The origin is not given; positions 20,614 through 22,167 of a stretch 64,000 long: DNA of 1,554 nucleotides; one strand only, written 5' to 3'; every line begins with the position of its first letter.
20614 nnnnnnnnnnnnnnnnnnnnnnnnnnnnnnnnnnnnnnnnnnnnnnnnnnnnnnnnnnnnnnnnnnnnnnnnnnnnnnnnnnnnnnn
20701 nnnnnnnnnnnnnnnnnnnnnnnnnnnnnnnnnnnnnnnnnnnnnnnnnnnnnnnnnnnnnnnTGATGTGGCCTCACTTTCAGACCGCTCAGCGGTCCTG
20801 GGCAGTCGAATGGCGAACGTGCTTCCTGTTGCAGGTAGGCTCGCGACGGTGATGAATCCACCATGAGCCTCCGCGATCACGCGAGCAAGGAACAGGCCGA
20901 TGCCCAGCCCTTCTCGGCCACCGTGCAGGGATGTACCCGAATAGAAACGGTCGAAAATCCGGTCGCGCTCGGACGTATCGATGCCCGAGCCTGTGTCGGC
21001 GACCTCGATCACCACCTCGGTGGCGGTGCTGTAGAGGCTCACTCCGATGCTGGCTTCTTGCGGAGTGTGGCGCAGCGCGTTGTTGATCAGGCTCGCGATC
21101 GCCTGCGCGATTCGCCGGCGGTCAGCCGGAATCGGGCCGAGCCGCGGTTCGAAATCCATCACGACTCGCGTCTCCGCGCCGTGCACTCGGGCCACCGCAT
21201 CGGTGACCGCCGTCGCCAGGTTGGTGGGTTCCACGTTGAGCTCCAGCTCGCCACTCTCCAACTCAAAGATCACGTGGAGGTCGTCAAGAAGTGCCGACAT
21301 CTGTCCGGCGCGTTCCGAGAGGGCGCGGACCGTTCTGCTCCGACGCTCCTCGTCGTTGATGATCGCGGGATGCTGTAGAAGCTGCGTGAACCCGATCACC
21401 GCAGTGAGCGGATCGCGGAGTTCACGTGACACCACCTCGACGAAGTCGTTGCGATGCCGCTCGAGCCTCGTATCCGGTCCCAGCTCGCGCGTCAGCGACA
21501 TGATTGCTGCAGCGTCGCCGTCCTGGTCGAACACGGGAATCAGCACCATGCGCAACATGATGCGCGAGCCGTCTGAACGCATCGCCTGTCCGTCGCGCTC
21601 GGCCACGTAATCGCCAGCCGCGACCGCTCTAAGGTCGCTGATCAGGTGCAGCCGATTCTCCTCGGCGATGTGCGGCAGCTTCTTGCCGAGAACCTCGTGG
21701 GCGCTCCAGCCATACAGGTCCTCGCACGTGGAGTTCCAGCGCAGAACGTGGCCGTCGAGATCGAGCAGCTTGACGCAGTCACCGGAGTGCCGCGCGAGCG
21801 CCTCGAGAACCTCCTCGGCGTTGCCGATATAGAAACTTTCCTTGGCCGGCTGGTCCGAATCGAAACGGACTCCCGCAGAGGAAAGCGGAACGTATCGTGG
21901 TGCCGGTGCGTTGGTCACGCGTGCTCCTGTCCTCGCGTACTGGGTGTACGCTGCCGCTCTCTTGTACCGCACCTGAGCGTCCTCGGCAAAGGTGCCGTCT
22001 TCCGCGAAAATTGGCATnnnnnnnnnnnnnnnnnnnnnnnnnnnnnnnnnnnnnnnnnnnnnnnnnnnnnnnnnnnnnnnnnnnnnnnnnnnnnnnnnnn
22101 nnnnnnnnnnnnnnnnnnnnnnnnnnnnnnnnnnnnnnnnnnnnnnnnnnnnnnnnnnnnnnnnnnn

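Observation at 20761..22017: PAS kinase with an intact ATP-binding domain but Arg in place of the phospho-acceptor His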

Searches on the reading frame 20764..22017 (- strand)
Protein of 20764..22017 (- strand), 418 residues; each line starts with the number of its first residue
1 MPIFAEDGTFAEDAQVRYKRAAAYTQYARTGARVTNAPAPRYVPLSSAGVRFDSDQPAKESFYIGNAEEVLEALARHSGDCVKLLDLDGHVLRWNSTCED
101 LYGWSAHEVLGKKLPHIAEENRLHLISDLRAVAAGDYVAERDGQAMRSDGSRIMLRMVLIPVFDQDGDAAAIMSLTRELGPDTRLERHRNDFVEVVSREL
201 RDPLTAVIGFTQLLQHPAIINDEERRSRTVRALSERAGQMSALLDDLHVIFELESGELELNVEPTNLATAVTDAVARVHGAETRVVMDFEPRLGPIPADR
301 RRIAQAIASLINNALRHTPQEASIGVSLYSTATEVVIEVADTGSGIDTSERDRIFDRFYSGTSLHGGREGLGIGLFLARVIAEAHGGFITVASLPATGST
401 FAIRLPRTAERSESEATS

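Call 4: search_protein_families(library=pfam, proteins=[window:20764-22017:-], max_evalue=0.01)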
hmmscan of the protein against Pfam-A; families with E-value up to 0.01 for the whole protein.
window:20764-22017:- (418 aa): 7 families
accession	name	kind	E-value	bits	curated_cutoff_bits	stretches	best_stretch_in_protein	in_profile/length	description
PF02518.31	HATPase_c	-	1.3e-23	84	26.4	1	299-408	2-110/111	Histidine kinase-, DNA gyrase B-, and HSP90-like ATPase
PF08448.16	PAS_4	-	8e-12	45.8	23.1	1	77-179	3-105/110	PAS fold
PF00512.31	HisKA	-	3.4e-09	37.1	26.9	1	189-250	2-60/66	His Kinase A (phospho-acceptor) domain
PF13426.13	PAS_9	-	1.3e-07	32.3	27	1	82-171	4-93/103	PAS domain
PF00989.32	PAS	-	2e-06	28.2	22.6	1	72-168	4-102/113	PAS fold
PF13581.12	HATPase_c_2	-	0.00011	22.7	27.4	1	285-375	14-104/127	Histidine kinase-like ATPase domain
PF08447.18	PAS_3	-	0.00021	21.9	25.6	1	92-170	2-83/89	PAS fold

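Call 7: find_homologous_proteins(query=window:20764-22017:-, max_evalue=1e-10)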
Query window:20764-22017:- (418 aa): 379 proteins with E <= 1e-10 among 8000 candidates; the best 120 are listed.
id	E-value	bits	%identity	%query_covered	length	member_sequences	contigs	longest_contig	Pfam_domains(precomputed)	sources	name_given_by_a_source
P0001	8.0e-233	791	89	97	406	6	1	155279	PF08447.19,PF13426.14,PF08448.17,PF02518.32,PF00512.32,PF00989.32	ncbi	-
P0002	5.7e-224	761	91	92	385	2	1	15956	PF08447.19,PF13426.14,PF13581.13,PF08448.17,PF02518.32,PF00512.32,PF00989.32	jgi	-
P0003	3.4e-222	756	89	92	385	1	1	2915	PF13426.14,PF08448.17,PF02518.32,PF00512.32,PF00989.32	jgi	-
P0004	9.5e-209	711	84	92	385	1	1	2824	PF13426.14,PF08448.17,PF02518.32,PF00512.32,PF00989.32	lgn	-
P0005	1.9e-166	572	69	92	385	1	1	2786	PF13426.14,PF08448.17,PF02518.32,PF00512.32,PF00989.32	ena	-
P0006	1.6e-163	562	67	91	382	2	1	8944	PF13426.14,PF08448.17,PF02518.32,PF00512.32,PF00989.32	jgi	jgi:PAS domain S-box-containing protein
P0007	1.9e-163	562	67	93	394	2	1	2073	PF13426.14,PF08448.17,PF02518.32,PF00512.32,PF00989.32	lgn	-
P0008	6.8e-159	547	64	92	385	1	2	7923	PF08447.19,PF13426.14,PF13581.13,PF08448.17,PF02518.32,PF00512.32,PF00989.32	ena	-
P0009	1.7e-157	543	64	91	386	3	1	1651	PF08447.19,PF13426.14,PF08448.17,PF02518.32,PF00512.32,PF00989.32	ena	-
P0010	6.6e-151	521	64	88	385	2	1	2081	PF13426.14,PF08448.17,PF02518.32,PF00512.32,PF00989.32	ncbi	-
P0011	1.4e-118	414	54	83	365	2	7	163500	PF08447.19,PF13426.14,PF08448.17,PF02518.32,PF00512.32,PF00989.32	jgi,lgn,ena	-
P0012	1.1e-92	329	46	85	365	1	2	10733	PF08447.19,PF13426.14,PF08448.17,PF02518.32,PF00512.32,PF00989.32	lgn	-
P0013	1.6e-76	276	41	84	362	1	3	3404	PF08447.19,PF13426.14,PF13188.14,PF08448.17,PF00989.32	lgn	-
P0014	5.5e-72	261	41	85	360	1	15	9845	PF08447.19,PF13426.14,PF13188.14,PF08448.17,PF00989.32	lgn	-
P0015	1.2e-70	257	40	82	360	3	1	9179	PF08447.19,PF13426.14,PF08448.17,PF02518.32,PF00989.32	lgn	-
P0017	2.1e-51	193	36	76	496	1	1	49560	PF08447.19,PF13426.14,PF13188.14,PF08448.17,PF00512.32,PF00989.32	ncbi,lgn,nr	ncbi:MAG: PAS domain S-box protein [Coriobacteriia bacterium]|nr:PAS domain S-box protein [Coriobact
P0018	2.6e-49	186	35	54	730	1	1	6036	PF13581.13,PF02518.32,PF00512.32,PF00072.31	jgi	jgi:signal transduction histidine kinase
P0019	1.9e-40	157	29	82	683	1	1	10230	PF08447.19,PF13426.14,PF13188.14,PF08448.17,PF02518.32,PF00512.32,PF00989.32,PF00072.31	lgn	-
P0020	2.1e-36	144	27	86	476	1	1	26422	PF13426.14,PF08448.17,PF02518.32,PF00512.32,PF13493.12,PF00989.32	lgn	-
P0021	6.3e-33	133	33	52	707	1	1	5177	PF13426.14,PF13188.14,PF13185.13,PF08670.18,PF00512.32,PF00072.31,PF13596.13,PF08447.19,PF01590.33,PF08448.17,PF02518.32,PF00989.32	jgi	jgi:PAS domain S-box-containing protein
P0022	9.2e-33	132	39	56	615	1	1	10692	PF13188.14,PF08448.17,PF02518.32,PF00512.32,PF00989.32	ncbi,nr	ncbi:MAG: PAS domain-containing protein [Acidobacteriia bacterium]|nr:PAS domain-containing protein 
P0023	5.7e-32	129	36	53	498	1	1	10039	PF05231.20,PF02518.32,PF00512.32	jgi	jgi:signal transduction histidine kinase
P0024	3.4e-30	124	28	80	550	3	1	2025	PF08447.19,PF13426.14,PF13188.14,PF08448.17,PF02518.32,PF00512.32,PF00989.32,PF00072.31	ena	-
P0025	4.4e-30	123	28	77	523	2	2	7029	PF08447.19,PF13426.14,PF08448.17,PF02518.32,PF00512.32,PF00989.32,PF00072.31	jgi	jgi:PAS domain S-box-containing protein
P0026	1.0e-29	122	32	81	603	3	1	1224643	PF00672.31,PF18698.8,PF08448.17,PF02518.32,PF00512.32,PF13589.13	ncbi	-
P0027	1.0e-29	122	29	83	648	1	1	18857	PF13596.13,PF08447.19,PF13426.14,PF13188.14,PF08448.17,PF02518.32,PF00512.32,PF00989.32,PF00072.31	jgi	jgi:two-component system CheB/CheR fusion protein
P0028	1.5e-29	121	29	80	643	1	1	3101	PF13596.13,PF08447.19,PF13426.14,PF13188.14,PF08448.17,PF02518.32,PF00512.32,PF00989.32,PF00072.31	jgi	jgi:two-component system, chemotaxis family, CheB/CheR fusion protein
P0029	3.8e-29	120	27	84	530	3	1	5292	PF13596.13,PF08447.19,PF13426.14,PF13188.14,PF08448.17,PF02518.32,PF00512.32,PF00989.32,PF00072.31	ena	-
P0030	8.0e-29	119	27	78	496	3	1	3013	PF08447.19,PF13426.14,PF13188.14,PF12860.14,PF24820.2,PF08448.17,PF02518.32,PF00512.32,PF00989.32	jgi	jgi:protein-histidine pros-kinase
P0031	1.1e-28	119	28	81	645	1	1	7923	PF13596.13,PF08447.19,PF13426.14,PF13188.14,PF08448.17,PF02518.32,PF00512.32,PF00989.32,PF00072.31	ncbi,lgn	ncbi:MAG: PAS domain S-box protein [Woeseia sp.]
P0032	1.4e-28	118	27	79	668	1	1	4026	PF13188.14,PF13185.13,PF01590.33,PF13581.13,PF08448.17,PF02518.32,PF13492.13,PF00512.32,PF00989.32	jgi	jgi:PAS domain S-box-containing protein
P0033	2.7e-28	117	27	82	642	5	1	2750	PF08447.19,PF13426.14,PF13188.14,PF08448.17,PF02518.32,PF00512.32,PF00989.32,PF00072.31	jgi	-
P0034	1.5e-27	115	35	54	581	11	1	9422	PF08448.17,PF02518.32,PF00512.32,PF00072.31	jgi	jgi:signal transduction histidine kinase/CheY-like chemotaxis protein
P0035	2.2e-27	114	35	54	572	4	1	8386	PF13581.13,PF08448.17,PF02518.32,PF00512.32,PF00072.31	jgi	jgi:signal transduction histidine kinase/ActR/RegA family two-component response regulator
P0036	2.2e-27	114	28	99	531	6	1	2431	PF13426.14,PF13188.14,PF24820.2,PF08448.17,PF02518.32,PF00512.32,PF00989.32,PF00072.31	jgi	jgi:PAS domain S-box-containing protein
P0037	2.9e-27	114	38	55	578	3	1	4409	PF00672.31,PF13581.13,PF02518.32,PF00512.32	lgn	-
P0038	3.1e-27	114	27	83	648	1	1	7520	PF13596.13,PF08447.19,PF13426.14,PF13188.14,PF08448.17,PF02518.32,PF00512.32,PF00989.32,PF00072.31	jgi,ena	-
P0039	3.7e-27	114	29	81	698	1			PF08447.19,PF13426.14,PF13188.14,PF08448.17,PF02518.32,PF00512.32,PF00989.32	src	-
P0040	4.1e-27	113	29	81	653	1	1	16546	PF13596.13,PF08447.19,PF13426.14,PF13188.14,PF08448.17,PF02518.32,PF00512.32,PF00989.32,PF00072.31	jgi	jgi:two-component system, chemotaxis family, CheB/CheR fusion protein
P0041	5.1e-27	113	27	83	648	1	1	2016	PF13596.13,PF08447.19,PF13426.14,PF13188.14,PF08448.17,PF02518.32,PF00512.32,PF00989.32,PF00072.31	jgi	jgi:two-component system, chemotaxis family, CheB/CheR fusion protein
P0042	6.2e-27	113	35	53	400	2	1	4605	PF02518.32,PF00512.32,PF00072.31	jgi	jgi:CheY-like chemotaxis protein/nitrogen-specific signal transduction histidine kinase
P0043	1.1e-26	112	27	81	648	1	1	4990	PF13596.13,PF08447.19,PF13426.14,PF13188.14,PF08448.17,PF02518.32,PF00512.32,PF00989.32,PF00072.31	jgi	jgi:PAS domain S-box-containing protein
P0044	1.2e-26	112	34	54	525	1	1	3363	PF00672.31,PF02518.32,PF00512.32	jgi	jgi:two-component system OmpR family sensor kinase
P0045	1.3e-26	112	32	56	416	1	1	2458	PF14417.13,PF02518.32,PF00512.32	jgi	jgi:signal transduction histidine kinase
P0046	1.4e-26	112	27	82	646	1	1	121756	PF13596.13,PF08447.19,PF13426.14,PF13188.14,PF12860.14,PF08448.17,PF02518.32,PF00512.32,PF00989.32,PF00072.31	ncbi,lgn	-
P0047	1.5e-26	112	35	54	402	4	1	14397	PF13581.13,PF02518.32,PF00512.32,PF13493.12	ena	-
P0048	2.4e-26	111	36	51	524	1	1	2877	PF00672.31,PF02518.32,PF00512.32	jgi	jgi:signal transduction histidine kinase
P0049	4.2e-26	110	34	56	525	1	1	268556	PF00672.31,PF13581.13,PF02518.32,PF00512.32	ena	-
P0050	5.0e-26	110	30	60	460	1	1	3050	PF00672.31,PF02518.32,PF00512.32,PF13589.13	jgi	jgi:signal transduction histidine kinase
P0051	6.0e-26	110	29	83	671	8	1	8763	PF13426.14,PF13188.14,PF12860.14,PF08448.17,PF02518.32,PF00512.32,PF00989.32,PF25487.2,PF00072.31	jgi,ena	jgi:PAS domain S-box-containing protein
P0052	6.6e-26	109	34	55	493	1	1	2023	PF00672.31,PF26769.1,PF02518.32,PF00512.32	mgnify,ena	mgnify:CR=1 FL=1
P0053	9.1e-26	109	26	78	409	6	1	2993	PF08447.19,PF13426.14,PF08448.17,PF02518.32,PF00512.32,PF00989.32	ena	-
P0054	9.2e-26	109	33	57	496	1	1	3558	PF00672.31,PF13188.14,PF08448.17,PF02518.32,PF00512.32,PF00989.32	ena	-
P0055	1.1e-25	109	29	76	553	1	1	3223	PF13426.14,PF13188.14,PF02518.32,PF00512.32,PF00989.32,PF00072.31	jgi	-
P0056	1.3e-25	108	34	54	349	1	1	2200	PF13581.13,PF02518.32,PF00512.32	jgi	jgi:signal transduction histidine kinase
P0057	1.4e-25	108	33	55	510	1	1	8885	PF00672.31,PF02518.32,PF00512.32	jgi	jgi:signal transduction histidine kinase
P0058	1.5e-25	108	36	52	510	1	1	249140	PF00672.31,PF02518.32,PF00512.32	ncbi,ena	-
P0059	1.8e-25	108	33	53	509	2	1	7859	PF00672.31,PF02518.32,PF00512.32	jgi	jgi:two-component system, OmpR family, sensor kinase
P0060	3.0e-25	107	37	52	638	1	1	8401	PF13188.14,PF13581.13,PF02518.32,PF00512.32,PF00989.32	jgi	jgi:PAS domain S-box-containing protein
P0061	3.2e-25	107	29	83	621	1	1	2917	PF00672.31,PF13188.14,PF16736.12,PF08448.17,PF02518.32,PF00512.32,PF00989.32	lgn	-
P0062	7.2e-25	106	33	52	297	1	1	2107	PF00672.31,PF02518.32,PF00512.32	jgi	jgi:signal transduction histidine kinase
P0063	7.3e-25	106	36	53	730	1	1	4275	PF02518.32,PF00512.32,PF00072.31,PF03924.20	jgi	jgi:signal transduction histidine kinase/ActR/RegA family two-component response regulator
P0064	9.1e-25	106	32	59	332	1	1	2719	PF00672.31,PF26769.1,PF13581.13,PF02518.32,PF00512.32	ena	-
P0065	1.0e-24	106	35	54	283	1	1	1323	PF00672.31,PF02518.32,PF00512.32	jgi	jgi:two-component system OmpR family sensor kinase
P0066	1.2e-24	105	37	53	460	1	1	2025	PF00672.31,PF02518.32,PF00512.32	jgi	jgi:signal transduction histidine kinase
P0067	1.9e-24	105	34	54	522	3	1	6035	PF00672.31,PF02518.32,PF00512.32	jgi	jgi:two-component system OmpR family sensor kinase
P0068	2.3e-24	104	29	80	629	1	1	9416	PF00672.31,PF13426.14,PF16736.12,PF08448.17,PF02518.32,PF00512.32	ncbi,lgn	-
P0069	2.3e-24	104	34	55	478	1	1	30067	PF00672.31,PF13581.13,PF02518.32,PF00512.32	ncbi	ncbi:MAG: ATP-binding protein [Acidobacteriota bacterium]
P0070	2.4e-24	104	35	54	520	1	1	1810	PF00672.31,PF02518.32,PF00512.32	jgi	jgi:signal transduction histidine kinase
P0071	2.6e-24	104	33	55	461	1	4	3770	PF02518.32,PF00512.32,PF00072.31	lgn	-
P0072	3.2e-24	104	31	62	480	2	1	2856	PF02518.32,PF00512.32,PF00072.31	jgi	jgi:signal transduction histidine kinase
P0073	3.7e-24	104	28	68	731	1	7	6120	PF08447.19,PF13426.14,PF13188.14,PF14417.13,PF08448.17,PF02518.32,PF00512.32,PF00989.32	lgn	-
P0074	4.0e-24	104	33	52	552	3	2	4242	PF08447.19,PF13426.14,PF13185.13,PF01590.33,PF13581.13,PF08448.17,PF02518.32,PF13492.13,PF00512.32,PF00989.32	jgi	jgi:PAS domain S-box-containing protein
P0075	5.0e-24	103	34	52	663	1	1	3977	PF13426.14,PF08448.17,PF02518.32,PF00512.32,PF00989.32,PF00072.31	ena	-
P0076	7.9e-24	103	35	54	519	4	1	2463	PF00672.31,PF02518.32,PF00512.32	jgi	jgi:two-component system, OmpR family, sensor kinase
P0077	8.4e-24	103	33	53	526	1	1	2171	PF02518.32,PF00512.32,PF00072.31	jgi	jgi:signal transduction histidine kinase/ActR/RegA family two-component response regulator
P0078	1.5e-23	102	30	81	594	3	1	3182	PF00672.31,PF13188.14,PF16736.12,PF08448.17,PF02518.32,PF00512.32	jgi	jgi:two-component system phosphate regulon sensor histidine kinase PhoR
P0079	1.7e-23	102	36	53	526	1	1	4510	PF13581.13,PF02518.32,PF00512.32,PF00072.31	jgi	jgi:two-component system, sensor histidine kinase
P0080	1.8e-23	101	35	51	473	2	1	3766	PF00672.31,PF02518.32,PF00512.32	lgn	-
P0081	3.1e-23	101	35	52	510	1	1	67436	PF00672.31,PF02518.32,PF00512.32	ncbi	-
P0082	3.3e-23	101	28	89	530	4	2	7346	PF08448.17,PF02518.32,PF00512.32,PF00072.31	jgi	jgi:PAS domain S-box-containing protein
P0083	3.9e-23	100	35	52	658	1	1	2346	PF02518.32,PF00512.32,PF00072.31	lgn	-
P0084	4.7e-23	100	32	53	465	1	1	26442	PF00672.31,PF02518.32,PF00512.32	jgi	jgi:signal transduction histidine kinase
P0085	5.3e-23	100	36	53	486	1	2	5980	PF00672.31,PF02518.32,PF00512.32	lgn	-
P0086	6.8e-23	100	30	73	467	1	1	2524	PF00672.31,PF13581.13,PF02518.32,PF00512.32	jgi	jgi:two-component system OmpR family sensor kinase/two-component system sensor histidine kinase BaeS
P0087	1.0e-22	99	35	53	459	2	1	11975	PF00672.31,PF02518.32,PF00512.32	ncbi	-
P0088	1.2e-22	99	33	53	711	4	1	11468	PF13185.13,PF01590.33,PF02518.32,PF13492.13,PF00512.32,PF00072.31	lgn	-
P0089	1.2e-22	99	33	53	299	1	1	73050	PF00672.31,PF02518.32,PF00512.32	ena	-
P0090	1.3e-22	99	34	53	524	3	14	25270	PF02518.32,PF00512.32,PF00072.31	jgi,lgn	jgi:signal transduction histidine kinase/ActR/RegA family two-component response regulator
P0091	1.5e-22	98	32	64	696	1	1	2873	PF13188.14,PF12860.14,PF08448.17,PF02518.32,PF00512.32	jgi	jgi:signal transduction histidine kinase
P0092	2.1e-22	98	35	53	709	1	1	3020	PF13185.13,PF01590.33,PF02518.32,PF00512.32,PF00072.31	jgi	jgi:signal transduction histidine kinase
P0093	2.9e-22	97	27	78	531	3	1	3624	PF13426.14,PF13188.14,PF13185.13,PF01590.33,PF08448.17,PF02518.32,PF13492.13,PF00512.32,PF00989.32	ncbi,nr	ncbi:MAG TPA: ATP-binding protein [Anaerolineae bacterium]|nr:ATP-binding protein [Anaerolineae bact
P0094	3.0e-22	97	31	54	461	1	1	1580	PF00672.31,PF13581.13,PF02518.32,PF00512.32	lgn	-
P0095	3.5e-22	97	34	53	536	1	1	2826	PF00672.31,PF02518.32,PF00512.32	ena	-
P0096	3.6e-22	97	34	52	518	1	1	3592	PF03707.22,PF02518.32,PF00512.32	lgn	-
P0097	3.6e-22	97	33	54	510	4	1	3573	PF02518.32,PF00512.32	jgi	jgi:signal transduction histidine kinase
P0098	5.3e-22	97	31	63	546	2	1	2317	PF13426.14,PF08448.17,PF02518.32,PF00512.32,PF00072.31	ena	-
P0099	5.7e-22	96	32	53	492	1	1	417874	PF13581.13,PF02518.32,PF00512.32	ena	-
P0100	7.4e-22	96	34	62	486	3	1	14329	PF00672.31,PF13581.13,PF02518.32,PF00512.32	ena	-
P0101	8.7e-22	96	35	50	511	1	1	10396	PF00672.31,PF02518.32,PF00512.32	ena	-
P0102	1.3e-21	95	34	53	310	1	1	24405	PF00672.31,PF13581.13,PF02518.32,PF00512.32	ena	-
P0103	1.9e-21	95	34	53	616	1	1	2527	PF17152.11,PF00672.31,PF02518.32,PF00512.32,PF00072.31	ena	-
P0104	2.0e-21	95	27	82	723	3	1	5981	PF08448.17,PF02518.32,PF00512.32,PF00072.31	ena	-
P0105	2.4e-21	94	32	57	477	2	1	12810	PF00672.31,PF26769.1,PF13581.13,PF02518.32,PF00512.32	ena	-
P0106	3.7e-21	94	35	53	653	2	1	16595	PF08447.19,PF05231.20,PF08448.17,PF02518.32,PF00512.32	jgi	-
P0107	3.8e-21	94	32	54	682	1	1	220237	PF08447.19,PF01590.33,PF08448.17,PF02518.32,PF00512.32,PF00989.32,PF00072.31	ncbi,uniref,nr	ncbi:response regulator [Caenimonas sedimenti]|uniref:histidine kinase n=1 Tax=Caenimonas sedimenti 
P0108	4.1e-21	94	31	53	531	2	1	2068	PF02518.32,PF00512.32,PF00072.31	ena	-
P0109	4.1e-21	94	31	52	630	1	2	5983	PF13596.13,PF08447.19,PF13426.14,PF13188.14,PF08448.17,PF02518.32,PF00512.32,PF00989.32,PF00072.31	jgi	jgi:PAS domain S-box-containing protein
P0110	4.4e-21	94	30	53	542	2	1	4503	PF13185.13,PF01590.33,PF02518.32,PF13492.13,PF00512.32,PF00072.31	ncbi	ncbi:MAG: ATP-binding protein, partial [Polaromonas sp.]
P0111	4.6e-21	94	34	53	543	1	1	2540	PF00672.31,PF02518.32,PF00512.32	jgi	jgi:two-component system sensor histidine kinase BaeS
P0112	5.0e-21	93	32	58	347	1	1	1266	PF00672.31,PF02518.32,PF00512.32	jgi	jgi:two-component system OmpR family sensor kinase/two-component system sensor histidine kinase BaeS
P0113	5.4e-21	93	33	52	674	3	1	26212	PF05231.20,PF02518.32,PF00512.32,PF00072.31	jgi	jgi:signal transduction histidine kinase/ActR/RegA family two-component response regulator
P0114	6.5e-21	93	35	51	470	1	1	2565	PF00672.31,PF02518.32,PF00512.32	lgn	-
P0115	7.1e-21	93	31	53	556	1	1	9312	PF02518.32,PF00512.32,PF00072.31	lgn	-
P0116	8.2e-21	93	28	79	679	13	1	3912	PF08447.19,PF13426.14,PF13188.14,PF05231.20,PF08448.17,PF02518.32,PF00512.32,PF00989.32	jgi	-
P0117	9.2e-21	93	31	52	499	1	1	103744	PF00672.31,PF02518.32,PF00512.32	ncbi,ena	-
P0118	1.2e-20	92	31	55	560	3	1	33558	PF02518.32,PF00512.32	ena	-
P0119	1.4e-20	92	34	63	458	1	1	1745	PF00672.31,PF02518.32,PF00512.32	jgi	jgi:heavy metal sensor kinase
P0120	1.6e-20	92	31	53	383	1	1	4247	PF13581.13,PF02518.32,PF00512.32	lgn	-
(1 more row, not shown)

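Call 10: find_encoding_contigs(protein=P0001, flank=8000, max_places=3)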
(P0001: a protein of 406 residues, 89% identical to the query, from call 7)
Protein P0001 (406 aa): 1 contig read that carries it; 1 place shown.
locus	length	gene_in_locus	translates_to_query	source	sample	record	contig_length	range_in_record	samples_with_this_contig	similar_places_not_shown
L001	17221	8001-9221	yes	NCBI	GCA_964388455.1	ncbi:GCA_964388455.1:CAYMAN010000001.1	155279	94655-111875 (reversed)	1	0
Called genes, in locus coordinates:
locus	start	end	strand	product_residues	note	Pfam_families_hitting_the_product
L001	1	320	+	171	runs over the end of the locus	PF13480:Acetyltransf_6 (faint), PF13302:Acetyltransf_3 (faint), PF13527:Acetyltransf_9, PF00583:Acetyltransf_1, PF13673:Acetyltransf_10, PF13508:Acetyltransf_7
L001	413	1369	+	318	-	PF13011:LZ_Tnp_IS481, PF13518:HTH_28, PF13551:HTH_29 (weak), PF00665:rve, PF13683:rve_3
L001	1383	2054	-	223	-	PF03315:SDH_beta, PF01842:ACT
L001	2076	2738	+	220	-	-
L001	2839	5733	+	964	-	PF00929:RNase_T, PF00270:DEAD (faint), PF13307:Helicase_C_2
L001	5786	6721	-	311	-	PF19187:HTH_PafC, PF13280:WYL, PF25583:WCX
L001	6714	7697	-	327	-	PF13280:WYL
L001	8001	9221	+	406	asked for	PF00989:PAS (weak), PF08448:PAS_4, PF13426:PAS_9 (weak), PF08447:PAS_3 (faint), PF00512:HisKA, PF02518:HATPase_c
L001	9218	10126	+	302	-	-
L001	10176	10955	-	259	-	PF00027:cNMP_binding, PF13545:HTH_Crp_2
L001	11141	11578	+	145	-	PF11756:YgbA_NO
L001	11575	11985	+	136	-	PF25160:LdpA_Fe-S-bd (faint), PF12797:Fer4_2 (faint), PF12837:Fer4_6 (weak), PF13237:Fer4_10 (weak), PF00037:Fer4 (faint), PF14697:Fer4_21, PF12838:Fer4_7 (weak)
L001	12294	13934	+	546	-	PF03063:Prismane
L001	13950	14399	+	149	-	-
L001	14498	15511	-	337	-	PF00672:HAMP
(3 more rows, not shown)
